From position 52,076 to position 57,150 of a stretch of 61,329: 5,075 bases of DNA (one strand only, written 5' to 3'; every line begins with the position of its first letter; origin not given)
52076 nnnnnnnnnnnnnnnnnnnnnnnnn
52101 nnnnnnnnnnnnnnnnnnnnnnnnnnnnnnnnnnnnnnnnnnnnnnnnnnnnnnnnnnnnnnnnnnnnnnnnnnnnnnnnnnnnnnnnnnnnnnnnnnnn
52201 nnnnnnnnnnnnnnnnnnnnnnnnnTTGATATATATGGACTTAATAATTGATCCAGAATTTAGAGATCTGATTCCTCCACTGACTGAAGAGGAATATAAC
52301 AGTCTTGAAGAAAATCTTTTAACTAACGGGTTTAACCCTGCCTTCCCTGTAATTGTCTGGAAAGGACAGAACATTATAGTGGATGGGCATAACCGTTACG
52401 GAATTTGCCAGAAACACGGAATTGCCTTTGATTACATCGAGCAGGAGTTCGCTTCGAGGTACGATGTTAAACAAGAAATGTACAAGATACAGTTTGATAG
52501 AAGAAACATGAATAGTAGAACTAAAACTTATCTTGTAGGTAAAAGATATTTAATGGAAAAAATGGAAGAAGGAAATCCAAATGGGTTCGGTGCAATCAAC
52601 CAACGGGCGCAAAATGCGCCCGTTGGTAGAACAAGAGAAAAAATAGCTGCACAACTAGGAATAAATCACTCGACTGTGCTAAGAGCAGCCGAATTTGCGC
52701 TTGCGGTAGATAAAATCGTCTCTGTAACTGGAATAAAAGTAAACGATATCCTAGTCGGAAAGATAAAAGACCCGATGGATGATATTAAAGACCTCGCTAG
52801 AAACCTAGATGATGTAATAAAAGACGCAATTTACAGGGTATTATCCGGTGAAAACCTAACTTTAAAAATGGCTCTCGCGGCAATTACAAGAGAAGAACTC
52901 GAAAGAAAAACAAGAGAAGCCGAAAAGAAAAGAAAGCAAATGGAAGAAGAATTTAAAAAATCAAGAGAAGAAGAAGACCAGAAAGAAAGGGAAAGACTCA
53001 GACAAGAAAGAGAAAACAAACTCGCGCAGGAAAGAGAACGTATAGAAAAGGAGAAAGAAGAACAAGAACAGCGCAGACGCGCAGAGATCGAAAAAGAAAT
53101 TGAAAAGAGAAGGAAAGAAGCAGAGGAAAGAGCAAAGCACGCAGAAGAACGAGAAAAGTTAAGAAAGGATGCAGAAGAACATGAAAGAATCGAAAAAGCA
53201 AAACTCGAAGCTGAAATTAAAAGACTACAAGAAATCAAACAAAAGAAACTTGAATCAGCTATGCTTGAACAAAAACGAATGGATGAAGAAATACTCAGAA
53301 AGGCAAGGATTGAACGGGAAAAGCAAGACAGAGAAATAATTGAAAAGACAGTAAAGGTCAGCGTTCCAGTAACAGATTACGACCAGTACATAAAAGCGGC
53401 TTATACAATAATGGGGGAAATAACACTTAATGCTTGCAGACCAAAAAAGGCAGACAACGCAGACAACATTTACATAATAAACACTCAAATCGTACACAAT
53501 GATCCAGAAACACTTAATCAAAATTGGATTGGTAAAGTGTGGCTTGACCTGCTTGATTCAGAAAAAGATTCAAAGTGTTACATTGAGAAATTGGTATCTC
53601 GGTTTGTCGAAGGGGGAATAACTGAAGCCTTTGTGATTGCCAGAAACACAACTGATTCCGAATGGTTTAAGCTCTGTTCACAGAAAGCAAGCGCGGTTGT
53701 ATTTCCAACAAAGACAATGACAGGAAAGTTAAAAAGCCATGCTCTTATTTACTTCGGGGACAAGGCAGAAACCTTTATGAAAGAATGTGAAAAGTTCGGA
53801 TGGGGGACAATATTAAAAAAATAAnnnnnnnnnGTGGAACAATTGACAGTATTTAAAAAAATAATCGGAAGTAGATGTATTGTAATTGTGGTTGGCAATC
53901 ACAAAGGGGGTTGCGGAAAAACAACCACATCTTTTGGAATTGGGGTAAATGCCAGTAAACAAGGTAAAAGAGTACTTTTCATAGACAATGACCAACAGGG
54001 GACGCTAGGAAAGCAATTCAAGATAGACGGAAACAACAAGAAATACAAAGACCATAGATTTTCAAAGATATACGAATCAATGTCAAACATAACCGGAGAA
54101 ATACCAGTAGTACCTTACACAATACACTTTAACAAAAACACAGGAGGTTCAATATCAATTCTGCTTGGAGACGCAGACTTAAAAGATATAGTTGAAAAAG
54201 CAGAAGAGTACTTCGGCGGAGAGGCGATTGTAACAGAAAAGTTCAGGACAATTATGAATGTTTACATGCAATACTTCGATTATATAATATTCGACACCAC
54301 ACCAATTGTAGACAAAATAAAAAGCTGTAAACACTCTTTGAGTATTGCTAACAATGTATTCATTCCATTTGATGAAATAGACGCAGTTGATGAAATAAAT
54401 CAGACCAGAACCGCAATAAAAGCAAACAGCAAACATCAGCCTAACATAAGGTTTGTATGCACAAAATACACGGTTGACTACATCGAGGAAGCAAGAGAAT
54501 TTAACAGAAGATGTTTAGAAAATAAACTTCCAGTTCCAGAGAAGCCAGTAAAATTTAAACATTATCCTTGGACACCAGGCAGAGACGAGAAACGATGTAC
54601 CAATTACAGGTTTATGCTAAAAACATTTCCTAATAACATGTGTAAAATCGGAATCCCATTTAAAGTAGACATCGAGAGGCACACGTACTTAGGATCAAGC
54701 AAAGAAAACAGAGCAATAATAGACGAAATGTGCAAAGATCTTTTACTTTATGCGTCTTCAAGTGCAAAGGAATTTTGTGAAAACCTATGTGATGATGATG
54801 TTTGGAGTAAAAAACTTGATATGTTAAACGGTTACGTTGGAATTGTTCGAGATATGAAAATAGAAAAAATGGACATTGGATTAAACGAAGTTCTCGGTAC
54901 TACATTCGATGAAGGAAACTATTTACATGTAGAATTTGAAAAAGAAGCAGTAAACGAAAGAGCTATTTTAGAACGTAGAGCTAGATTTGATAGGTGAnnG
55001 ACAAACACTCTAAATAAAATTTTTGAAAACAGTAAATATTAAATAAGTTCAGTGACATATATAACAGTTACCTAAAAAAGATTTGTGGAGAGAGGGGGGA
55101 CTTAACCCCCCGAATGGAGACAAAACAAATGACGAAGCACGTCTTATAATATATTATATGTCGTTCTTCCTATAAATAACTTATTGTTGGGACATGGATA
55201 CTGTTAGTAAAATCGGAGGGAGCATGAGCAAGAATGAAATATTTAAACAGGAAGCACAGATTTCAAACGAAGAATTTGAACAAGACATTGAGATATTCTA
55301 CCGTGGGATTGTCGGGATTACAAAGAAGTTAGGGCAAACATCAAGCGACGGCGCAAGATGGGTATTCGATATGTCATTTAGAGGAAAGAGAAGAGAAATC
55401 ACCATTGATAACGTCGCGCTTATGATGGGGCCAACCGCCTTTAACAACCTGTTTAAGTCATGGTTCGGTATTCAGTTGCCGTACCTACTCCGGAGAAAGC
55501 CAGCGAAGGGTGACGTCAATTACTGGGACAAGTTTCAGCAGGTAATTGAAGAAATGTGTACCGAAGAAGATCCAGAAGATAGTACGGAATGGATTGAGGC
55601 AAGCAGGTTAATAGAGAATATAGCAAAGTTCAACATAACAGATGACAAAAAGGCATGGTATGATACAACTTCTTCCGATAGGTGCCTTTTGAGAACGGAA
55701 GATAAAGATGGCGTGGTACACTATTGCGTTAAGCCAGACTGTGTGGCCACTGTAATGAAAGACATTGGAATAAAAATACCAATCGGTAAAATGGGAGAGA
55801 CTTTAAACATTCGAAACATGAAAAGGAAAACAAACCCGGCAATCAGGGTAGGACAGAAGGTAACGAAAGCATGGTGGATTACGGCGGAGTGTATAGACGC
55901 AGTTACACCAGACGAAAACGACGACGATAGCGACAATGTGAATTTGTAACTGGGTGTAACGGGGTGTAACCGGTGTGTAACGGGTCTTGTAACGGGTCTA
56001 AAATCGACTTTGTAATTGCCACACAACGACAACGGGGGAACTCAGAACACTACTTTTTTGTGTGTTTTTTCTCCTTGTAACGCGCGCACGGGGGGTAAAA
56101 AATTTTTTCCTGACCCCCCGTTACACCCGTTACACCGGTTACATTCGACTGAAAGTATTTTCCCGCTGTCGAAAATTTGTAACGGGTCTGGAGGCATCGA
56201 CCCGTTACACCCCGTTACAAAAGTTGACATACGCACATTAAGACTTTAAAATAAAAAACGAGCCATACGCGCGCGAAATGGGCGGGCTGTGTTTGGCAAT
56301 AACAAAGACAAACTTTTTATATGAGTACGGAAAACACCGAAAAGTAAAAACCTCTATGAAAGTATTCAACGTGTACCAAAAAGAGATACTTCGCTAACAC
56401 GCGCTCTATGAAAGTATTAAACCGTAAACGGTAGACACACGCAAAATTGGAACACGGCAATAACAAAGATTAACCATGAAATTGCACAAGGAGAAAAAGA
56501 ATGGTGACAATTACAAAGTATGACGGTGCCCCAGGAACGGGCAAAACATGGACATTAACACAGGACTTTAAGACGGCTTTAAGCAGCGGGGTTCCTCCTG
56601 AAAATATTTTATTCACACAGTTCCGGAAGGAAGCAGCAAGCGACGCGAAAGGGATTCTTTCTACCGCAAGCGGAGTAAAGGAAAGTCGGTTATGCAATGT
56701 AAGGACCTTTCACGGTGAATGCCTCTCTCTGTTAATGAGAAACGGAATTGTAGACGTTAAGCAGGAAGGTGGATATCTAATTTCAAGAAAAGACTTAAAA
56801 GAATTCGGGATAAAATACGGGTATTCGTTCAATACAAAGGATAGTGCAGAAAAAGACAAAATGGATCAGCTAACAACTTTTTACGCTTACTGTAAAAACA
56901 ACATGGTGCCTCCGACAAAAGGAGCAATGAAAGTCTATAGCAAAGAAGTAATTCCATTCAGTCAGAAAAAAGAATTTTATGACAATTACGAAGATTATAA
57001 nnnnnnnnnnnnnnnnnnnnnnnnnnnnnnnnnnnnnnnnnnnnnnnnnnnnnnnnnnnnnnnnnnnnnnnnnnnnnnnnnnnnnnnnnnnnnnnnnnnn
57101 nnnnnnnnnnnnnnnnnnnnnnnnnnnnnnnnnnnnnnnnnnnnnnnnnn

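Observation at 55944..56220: Iteron-rich origin/centromere candidate between the par genes and the UvrD-like helicase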

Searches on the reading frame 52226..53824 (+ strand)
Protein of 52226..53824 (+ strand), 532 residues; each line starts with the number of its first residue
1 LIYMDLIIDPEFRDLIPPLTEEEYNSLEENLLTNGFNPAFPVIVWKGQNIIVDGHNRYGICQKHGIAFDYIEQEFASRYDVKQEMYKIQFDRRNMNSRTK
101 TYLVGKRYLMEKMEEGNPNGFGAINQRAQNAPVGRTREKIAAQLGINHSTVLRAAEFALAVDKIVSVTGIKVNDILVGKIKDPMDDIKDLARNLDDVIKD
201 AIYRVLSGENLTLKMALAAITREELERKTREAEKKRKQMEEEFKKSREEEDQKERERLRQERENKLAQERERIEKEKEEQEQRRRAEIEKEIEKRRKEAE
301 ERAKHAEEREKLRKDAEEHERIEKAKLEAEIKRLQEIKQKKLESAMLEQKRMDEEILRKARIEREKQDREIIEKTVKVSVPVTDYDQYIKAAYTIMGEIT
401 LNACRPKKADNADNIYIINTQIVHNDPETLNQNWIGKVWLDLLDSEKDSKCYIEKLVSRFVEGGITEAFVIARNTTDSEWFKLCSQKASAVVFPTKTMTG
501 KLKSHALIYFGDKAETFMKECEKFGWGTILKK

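Call 7: search_protein_families(library=pfam, proteins=[window:52226-53824:+], max_evalue=0.01)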
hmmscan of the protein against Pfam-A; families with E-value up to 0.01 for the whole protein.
window:52226-53824:+ (532 aa): 0 families

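Call 8: search_protein_families(library=phrogs, proteins=[window:52226-53824:+], max_evalue=0.001)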
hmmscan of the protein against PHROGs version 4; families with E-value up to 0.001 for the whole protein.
window:52226-53824:+ (532 aa): 0 families

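Call 19: search_solved_structures(query=window:52226-53821:+, max_evalue=1)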
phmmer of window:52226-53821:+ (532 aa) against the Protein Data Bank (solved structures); distinct sequences matched with E-value up to 1: 3.
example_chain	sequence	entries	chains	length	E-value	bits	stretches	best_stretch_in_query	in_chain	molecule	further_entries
2lf0_A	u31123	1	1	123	0.16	14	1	285-380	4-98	Uncharacterized protein yibL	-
8j8p_R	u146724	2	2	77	0.78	11.7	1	292-338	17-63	RTF1-like protein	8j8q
6tob_A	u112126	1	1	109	0.81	11.7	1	281-361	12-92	Integration host factor MIHF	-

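Call 83: search_protein_families(library=ncbifam, proteins=[window:52226-53821:+], max_evalue=0.01)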
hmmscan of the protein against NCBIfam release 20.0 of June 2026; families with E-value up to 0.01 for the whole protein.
window:52226-53821:+ (532 aa): 2 families
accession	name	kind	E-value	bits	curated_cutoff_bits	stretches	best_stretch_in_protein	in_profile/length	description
NF008074.0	PRK10811.1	equivalog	0.0041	14.9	908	1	202-412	576-781/1068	ribonuclease E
NF045780.1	TrlF_fam_ATP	equivalog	0.0052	15.5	350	1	185-381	526-718/944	TrlF family AAA-like ATPase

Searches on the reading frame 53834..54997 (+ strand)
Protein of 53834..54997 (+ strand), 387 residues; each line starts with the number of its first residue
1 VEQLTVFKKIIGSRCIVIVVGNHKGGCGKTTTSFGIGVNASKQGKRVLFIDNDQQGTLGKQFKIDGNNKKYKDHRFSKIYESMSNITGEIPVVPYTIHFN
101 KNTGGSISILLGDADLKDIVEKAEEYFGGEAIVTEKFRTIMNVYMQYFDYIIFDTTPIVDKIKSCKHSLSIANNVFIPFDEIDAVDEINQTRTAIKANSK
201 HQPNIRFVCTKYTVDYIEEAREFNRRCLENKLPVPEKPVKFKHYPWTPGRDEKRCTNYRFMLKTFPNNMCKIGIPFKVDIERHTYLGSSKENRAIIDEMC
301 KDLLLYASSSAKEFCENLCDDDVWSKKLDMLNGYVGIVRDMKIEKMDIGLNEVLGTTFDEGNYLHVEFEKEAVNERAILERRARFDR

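Call 7: search_protein_families(library=pfam, proteins=[window:53834-54997:+], max_evalue=0.01)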
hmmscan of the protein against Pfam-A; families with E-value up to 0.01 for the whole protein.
window:53834-54997:+ (387 aa): 5 families
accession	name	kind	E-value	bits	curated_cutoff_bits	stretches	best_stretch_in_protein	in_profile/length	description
PF13614.12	AAA_31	-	4e-20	72.9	27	1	17-189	3-158/177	AAA domain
PF01656.29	CbiA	-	2.4e-12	47.3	25.4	1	18-215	1-86/125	CobQ/CobB/MinD/ParA nucleotide binding domain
PF09140.17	MipZ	-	1.6e-09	37.9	20.7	1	17-59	2-45/262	ATPase MipZ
PF02374.21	ArsA_ATPase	-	3.6e-08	33.4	24.3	1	23-158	8-135/305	Anion-transporting ATPase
PF10609.15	ParA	-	0.00049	20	27.1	1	17-71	5-60/246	NUBPL iron-transfer P-loop NTPase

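Call 8: search_protein_families(library=phrogs, proteins=[window:53834-54997:+], max_evalue=0.001)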
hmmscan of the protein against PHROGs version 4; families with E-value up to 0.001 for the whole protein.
window:53834-54997:+ (387 aa): 2 families
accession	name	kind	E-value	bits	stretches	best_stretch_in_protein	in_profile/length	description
phrog_164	-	DNA, RNA and nucleotide metabolism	1.2e-21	78.3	1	12-282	221-440/500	ParA-like partition protein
phrog_19408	-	unknown function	0.00072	18.9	0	27-185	538-673/721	-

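Call 83: search_protein_families(library=ncbifam, proteins=[window:53834-54994:+], max_evalue=0.01)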
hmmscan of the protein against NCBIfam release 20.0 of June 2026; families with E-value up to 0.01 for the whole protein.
window:53834-54994:+ (387 aa): 18 families
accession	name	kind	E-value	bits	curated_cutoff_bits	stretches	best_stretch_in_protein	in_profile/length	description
NF041546.1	ParA_partition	equivalog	1.8e-14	53.8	180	1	17-68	1-52/203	ParA family partition ATPase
TIGR01007.1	eps_fam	subfamily_domain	3e-09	36.7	108.05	2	17-72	19-75/204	polysaccharide biosynthesis tyrosine autokinase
NF041283.1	PrgP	equivalog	1.2e-08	34.6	400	1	16-162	3-138/297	ParA superfamily DNA segregation protein PrgP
TIGR01968.1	minD_bact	equivalog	3.2e-08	33.3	212.9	1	17-53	3-39/261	septum site-determining protein MinD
TIGR00345.1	GET3_arsA_TRC40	subfamily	5.7e-08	32.6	135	1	24-157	5-135/299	TRC40/GET3/ArsA family transport-energizing ATPase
TIGR03453.1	partition_RepA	equivalog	1.1e-06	27.8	348.45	1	13-62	102-151/387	plasmid partitioning protein RepA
TIGR01969.1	minD_arch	subfamily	1.3e-06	27.8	201.75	1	17-54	2-39/251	cell division ATPase MinD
TIGR04291.1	arsen_driv_ArsA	equivalog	1.1e-05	24.4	650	1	24-159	11-142/565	arsenical pump-driving ATPase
NF010443.0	PRK13869.1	subfamily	1.5e-05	24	446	1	15-59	121-165/405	plasmid-partitioning protein RepA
TIGR03371.1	cellulose_yhjQ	equivalog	3.6e-05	23.4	157.85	1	17-69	3-55/246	cellulose biosynthesis protein BcsQ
NF010259.0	PRK13705.1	equivalog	0.00059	18.9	725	1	9-57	100-149/388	plasmid-partitioning protein SopA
NF053621.1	ATPseBagBMYCTU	equivalog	0.0011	18.1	521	1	11-57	7-53/371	ATPase BagB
NF008079.0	PRK10818.1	equivalog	0.0016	17.8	508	1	17-53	4-40/270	septum site-determining protein MinD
NF047398.1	AAA_KGGVGR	domain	0.0025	18.2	90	1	17-53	4-40/190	KGGVGR-motif variant AAA ATPase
TIGR01281.1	DPOR_bchL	equivalog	0.0033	16.8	345.15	1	23-54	7-38/268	ferredoxin:protochlorophyllide reductase (ATP-dependent) iron-sulfur ATP-binding protein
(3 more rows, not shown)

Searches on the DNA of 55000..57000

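Call 111: search_rna_families(source=window, start=55000, end=57000, threshold=evalue, max_evalue=1)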
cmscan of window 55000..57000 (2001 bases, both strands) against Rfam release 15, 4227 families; matches with E-value up to 1: 2.
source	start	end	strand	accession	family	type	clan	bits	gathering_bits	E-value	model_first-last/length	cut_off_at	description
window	56168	56228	+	RF03606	mir-2071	Gene; miRNA;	-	20.8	100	0.14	1-74/74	no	mir-2071 microRNA precursor family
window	55094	55118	+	RF01785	blv_FSE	Cis-reg; frameshift_element;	-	20.2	34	0.77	1-27/27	no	ribosomal frameshift site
